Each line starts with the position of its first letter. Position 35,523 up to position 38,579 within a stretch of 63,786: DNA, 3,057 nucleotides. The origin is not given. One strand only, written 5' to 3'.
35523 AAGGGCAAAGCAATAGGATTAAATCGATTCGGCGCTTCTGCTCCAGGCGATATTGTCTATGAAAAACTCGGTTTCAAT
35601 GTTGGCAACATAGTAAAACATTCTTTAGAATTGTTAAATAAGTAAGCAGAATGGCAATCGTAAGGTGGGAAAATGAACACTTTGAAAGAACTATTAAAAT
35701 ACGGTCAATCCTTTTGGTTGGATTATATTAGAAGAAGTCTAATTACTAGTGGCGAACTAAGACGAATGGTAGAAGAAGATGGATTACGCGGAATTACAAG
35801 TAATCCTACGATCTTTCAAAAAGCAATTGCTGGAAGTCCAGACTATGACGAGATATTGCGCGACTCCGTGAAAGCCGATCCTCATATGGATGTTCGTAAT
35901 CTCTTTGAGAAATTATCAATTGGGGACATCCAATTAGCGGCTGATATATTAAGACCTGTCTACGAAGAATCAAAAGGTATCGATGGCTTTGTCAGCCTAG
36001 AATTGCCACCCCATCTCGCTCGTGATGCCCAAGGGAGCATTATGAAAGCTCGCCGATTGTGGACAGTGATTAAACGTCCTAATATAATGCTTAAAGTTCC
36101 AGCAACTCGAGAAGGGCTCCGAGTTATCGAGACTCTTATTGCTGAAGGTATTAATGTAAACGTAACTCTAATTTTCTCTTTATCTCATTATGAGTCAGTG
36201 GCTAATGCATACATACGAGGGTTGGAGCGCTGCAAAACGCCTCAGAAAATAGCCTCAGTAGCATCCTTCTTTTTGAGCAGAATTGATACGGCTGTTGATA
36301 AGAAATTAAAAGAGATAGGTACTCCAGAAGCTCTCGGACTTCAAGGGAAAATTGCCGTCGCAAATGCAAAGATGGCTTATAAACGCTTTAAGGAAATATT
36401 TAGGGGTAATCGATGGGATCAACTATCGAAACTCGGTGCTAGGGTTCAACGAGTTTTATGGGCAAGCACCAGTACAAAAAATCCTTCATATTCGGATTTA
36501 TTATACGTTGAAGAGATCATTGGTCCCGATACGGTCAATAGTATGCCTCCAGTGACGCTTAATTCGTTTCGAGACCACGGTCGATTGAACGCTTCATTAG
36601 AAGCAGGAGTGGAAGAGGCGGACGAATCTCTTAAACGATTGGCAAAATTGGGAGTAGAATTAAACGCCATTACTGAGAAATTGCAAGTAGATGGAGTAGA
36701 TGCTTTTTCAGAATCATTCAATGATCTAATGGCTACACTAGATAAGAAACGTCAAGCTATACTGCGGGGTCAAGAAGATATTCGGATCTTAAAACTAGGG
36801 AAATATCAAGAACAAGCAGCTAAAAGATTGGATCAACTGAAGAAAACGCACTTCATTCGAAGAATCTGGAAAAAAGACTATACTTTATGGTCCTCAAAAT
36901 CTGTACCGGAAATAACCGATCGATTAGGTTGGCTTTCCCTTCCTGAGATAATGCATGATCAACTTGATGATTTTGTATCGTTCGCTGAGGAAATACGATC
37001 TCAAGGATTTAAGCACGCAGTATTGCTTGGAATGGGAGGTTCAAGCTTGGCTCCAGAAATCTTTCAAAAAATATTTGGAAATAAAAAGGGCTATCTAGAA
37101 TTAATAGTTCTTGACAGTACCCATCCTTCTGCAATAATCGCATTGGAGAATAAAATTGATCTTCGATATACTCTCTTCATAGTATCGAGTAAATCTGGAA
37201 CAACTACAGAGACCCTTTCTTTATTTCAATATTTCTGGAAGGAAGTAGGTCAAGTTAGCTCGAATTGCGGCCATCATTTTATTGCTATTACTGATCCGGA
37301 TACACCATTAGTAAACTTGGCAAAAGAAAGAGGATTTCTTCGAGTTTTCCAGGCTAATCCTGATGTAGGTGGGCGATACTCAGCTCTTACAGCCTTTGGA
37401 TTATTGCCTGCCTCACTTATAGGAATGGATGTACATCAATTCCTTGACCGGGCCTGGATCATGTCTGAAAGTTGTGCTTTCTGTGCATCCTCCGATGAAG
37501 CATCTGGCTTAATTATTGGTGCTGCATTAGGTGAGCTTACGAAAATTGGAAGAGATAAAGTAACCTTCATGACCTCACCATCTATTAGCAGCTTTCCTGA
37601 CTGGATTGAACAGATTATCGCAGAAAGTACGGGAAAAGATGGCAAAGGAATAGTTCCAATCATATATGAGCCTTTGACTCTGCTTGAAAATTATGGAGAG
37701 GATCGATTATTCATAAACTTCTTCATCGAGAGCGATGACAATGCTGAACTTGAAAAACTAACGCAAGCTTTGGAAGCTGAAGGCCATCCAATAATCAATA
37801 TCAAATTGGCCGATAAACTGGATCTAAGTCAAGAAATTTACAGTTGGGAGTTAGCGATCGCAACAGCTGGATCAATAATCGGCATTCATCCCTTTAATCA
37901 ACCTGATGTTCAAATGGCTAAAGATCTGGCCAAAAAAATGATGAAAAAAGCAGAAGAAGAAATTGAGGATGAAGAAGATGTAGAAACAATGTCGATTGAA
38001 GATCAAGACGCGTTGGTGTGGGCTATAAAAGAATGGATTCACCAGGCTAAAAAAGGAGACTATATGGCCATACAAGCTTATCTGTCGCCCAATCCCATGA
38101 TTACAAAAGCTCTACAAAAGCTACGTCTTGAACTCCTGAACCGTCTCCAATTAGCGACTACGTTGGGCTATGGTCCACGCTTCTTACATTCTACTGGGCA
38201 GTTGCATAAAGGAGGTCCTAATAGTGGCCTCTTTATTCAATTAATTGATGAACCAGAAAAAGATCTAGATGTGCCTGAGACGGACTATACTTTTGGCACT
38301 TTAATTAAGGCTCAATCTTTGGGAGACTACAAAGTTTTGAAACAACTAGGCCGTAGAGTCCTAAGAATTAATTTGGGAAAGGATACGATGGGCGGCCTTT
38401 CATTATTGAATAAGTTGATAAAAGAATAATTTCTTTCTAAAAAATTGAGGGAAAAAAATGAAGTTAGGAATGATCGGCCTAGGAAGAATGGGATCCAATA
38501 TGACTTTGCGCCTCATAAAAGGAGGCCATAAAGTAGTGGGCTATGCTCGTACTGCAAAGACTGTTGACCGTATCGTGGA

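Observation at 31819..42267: Complete bacterial-style oxidative pentose phosphate operon embedded in an archaeal chromosome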

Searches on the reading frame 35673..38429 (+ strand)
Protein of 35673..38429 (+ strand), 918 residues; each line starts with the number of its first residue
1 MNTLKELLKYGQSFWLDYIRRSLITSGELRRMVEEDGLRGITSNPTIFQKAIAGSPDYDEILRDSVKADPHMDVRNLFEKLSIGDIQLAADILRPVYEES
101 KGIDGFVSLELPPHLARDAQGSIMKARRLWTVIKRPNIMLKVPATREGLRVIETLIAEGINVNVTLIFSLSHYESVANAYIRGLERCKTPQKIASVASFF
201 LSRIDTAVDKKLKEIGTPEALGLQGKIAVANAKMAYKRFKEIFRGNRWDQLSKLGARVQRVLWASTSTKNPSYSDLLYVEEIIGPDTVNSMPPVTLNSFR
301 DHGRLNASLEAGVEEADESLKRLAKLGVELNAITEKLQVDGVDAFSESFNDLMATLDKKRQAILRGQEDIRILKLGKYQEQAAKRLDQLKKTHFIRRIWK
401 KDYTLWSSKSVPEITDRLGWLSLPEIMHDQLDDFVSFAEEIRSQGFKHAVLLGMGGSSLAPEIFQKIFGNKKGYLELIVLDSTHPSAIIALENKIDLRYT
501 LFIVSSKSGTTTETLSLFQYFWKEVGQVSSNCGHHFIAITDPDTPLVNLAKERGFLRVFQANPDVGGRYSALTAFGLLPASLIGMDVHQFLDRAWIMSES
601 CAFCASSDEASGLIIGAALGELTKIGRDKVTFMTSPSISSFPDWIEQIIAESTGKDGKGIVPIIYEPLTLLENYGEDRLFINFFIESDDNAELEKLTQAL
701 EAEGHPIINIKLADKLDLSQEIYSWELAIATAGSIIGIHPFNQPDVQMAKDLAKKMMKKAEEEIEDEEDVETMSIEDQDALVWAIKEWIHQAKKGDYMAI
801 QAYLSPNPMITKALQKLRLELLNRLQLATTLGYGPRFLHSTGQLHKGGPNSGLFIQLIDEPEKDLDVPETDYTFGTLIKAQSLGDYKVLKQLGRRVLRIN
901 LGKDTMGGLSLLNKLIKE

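Call 3: search_protein_families(library=pfam, proteins=[window:35673-38429:+])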
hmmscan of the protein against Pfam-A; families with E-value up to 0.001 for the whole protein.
window:35673-38429:+ (918 aa): 2 families
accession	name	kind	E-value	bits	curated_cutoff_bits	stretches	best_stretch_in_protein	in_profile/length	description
PF00923.25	TAL_FSA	-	4.7e-80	269.4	27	1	14-355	1-284/285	Transaldolase/Fructose-6-phosphate aldolase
PF00342.24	PGI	-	1.3e-17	64.1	22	1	445-655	95-308/486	Phosphoglucose isomerase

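Call 4: search_protein_families(library=ncbifam, proteins=[window:35673-38429:+])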
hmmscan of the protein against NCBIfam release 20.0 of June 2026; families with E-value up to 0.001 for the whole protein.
window:35673-38429:+ (918 aa): 18 families
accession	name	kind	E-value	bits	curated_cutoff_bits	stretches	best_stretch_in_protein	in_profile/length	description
NF007080.0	PRK09533.1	equivalog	0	1211.2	712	1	1-917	2-945/949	bifunctional transaldolase/phosoglucose isomerase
NF002881.0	PRK03343.1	subfamily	2.5e-145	484.2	367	1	1-362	3-366/370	transaldolase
TIGR00876.1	tal_mycobact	equivalog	3.4e-93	312.8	233.75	1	12-353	3-348/350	transaldolase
NF003026.0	PRK03903.1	equivalog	9.7e-68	228.7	344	1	13-356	6-323/323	transaldolase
NF003016.0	PRK03868.1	equivalog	2.1e-45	155.3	487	2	416-657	30-265/410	glucose-6-phosphate isomerase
NF010696.0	PRK14096.1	equivalog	4.6e-32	111.2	671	1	442-656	110-327/528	glucose-6-phosphate isomerase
NF010697.0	PRK14097.1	equivalog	2.4e-31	108.8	443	2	415-664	42-303/448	glucose-6-phosphate isomerase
NF040629.1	PGI_Meth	equivalog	9.6e-23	81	350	1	430-664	51-274/396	glucose-6-phosphate isomerase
NF010695.0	PRK14095.1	equivalog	2.4e-21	75.9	703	1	434-602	134-307/536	glucose-6-phosphate isomerase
NF001211.0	PRK00179.1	equivalog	3e-20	72.2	492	1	440-656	132-360/544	glucose-6-phosphate isomerase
TIGR00875.1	fsa_talC_mipB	equivalog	2.9e-12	46.5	245.95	1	98-171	45-113/213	fructose-6-phosphate aldolase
TIGR00874.1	talAB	equivalog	5.5e-12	45.7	396.2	1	36-180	25-169/317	transaldolase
NF009001.0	PRK12346.1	subfamily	7.6e-12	45.4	439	1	41-180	31-170/316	transaldolase A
TIGR02128.1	G6PI_arch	equivalog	5.1e-08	32.2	213.9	1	425-527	3-95/308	bifunctional phosphoglucose/phosphomannose isomerase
NF008965.0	PRK12309.1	equivalog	1e-07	31.4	550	1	39-180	31-175/392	transaldolase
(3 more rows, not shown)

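Call 36: find_homologous_proteins(query=window:35673-38429:+, max_evalue=1e-30)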
Query window:35673-38429:+ (918 aa): 8000 proteins with E <= 1e-30 among 8000 candidates; the best 120 are listed.
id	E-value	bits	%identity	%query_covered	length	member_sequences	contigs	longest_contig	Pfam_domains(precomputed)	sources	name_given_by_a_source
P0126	0.0e+0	2059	100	100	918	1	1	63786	PF00923.26,PF00342.25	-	-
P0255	0.0e+0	1550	75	100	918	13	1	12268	PF00923.26,PF00342.25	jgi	-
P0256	0.0e+0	1550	74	100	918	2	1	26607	PF00923.26,PF00342.25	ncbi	-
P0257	0.0e+0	1469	70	100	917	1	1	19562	PF00923.26,PF00342.25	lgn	-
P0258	0.0e+0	1417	66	99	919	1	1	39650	PF00923.26,PF00342.25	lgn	-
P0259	0.0e+0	1390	66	100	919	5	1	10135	PF00923.26,PF00342.25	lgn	-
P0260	0.0e+0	1386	67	98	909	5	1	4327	PF00923.26,PF00342.25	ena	-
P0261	0.0e+0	1385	65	99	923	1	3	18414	PF00923.26,PF00342.25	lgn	-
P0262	0.0e+0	1384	66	100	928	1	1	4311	PF00923.26,PF00342.25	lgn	-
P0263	0.0e+0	1381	65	100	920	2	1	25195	PF00923.26,PF00342.25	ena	-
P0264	0.0e+0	1367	64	100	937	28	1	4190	PF00923.26,PF00342.25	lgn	-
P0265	0.0e+0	1362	65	100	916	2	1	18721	PF00923.26,PF00342.25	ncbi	ncbi:bifunctional transaldolase/phosoglucose isomerase [[Eubacterium] cellulosolvens]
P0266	0.0e+0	1360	64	100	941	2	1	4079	PF00923.26,PF00342.25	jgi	jgi:transaldolase/glucose-6-phosphate isomerase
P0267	0.0e+0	1360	64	100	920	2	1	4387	PF00923.26,PF00342.25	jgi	jgi:transaldolase/glucose-6-phosphate isomerase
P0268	0.0e+0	1353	64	100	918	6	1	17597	PF00923.26,PF00342.25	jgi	jgi:transaldolase/glucose-6-phosphate isomerase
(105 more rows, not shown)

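Call 58: find_encoding_contigs(protein=P0255, flank=10000, max_places=1)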
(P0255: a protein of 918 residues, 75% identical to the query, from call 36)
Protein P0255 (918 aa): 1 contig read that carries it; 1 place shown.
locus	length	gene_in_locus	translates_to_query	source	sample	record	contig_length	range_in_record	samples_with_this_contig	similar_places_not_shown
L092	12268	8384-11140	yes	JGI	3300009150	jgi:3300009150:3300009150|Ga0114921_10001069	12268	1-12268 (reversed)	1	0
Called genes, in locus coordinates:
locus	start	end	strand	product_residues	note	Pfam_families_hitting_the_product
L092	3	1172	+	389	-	?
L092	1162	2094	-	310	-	PF13302:Acetyltransf_3 (faint), PF00583:Acetyltransf_1, PF13673:Acetyltransf_10 (weak), PF13508:Acetyltransf_7, PF13527:Acetyltransf_9 (weak), PF00583:Acetyltransf_1, PF13673:Acetyltransf_10, PF13508:Acetyltransf_7, +4 more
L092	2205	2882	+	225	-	PF02585:PIG-L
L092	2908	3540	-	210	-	PF23023:Anti-Pycsar_Apyc1 (weak), PF00753:Lactamase_B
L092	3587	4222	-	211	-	PF13242:Hydrolase_like (weak)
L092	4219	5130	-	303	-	PF01791:DeoC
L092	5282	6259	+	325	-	PF00480:ROK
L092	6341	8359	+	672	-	PF00456:Transketolase_N, PF02779:Transket_pyr, PF22613:Transketolase_C_1, PF02780:Transketolase_C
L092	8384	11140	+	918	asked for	PF00923:TAL_FSA, PF00342:PGI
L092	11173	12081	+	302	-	PF03446:NAD_binding_2, PF03807:F420_oxidored (faint), PF00393:6PGD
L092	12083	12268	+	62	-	?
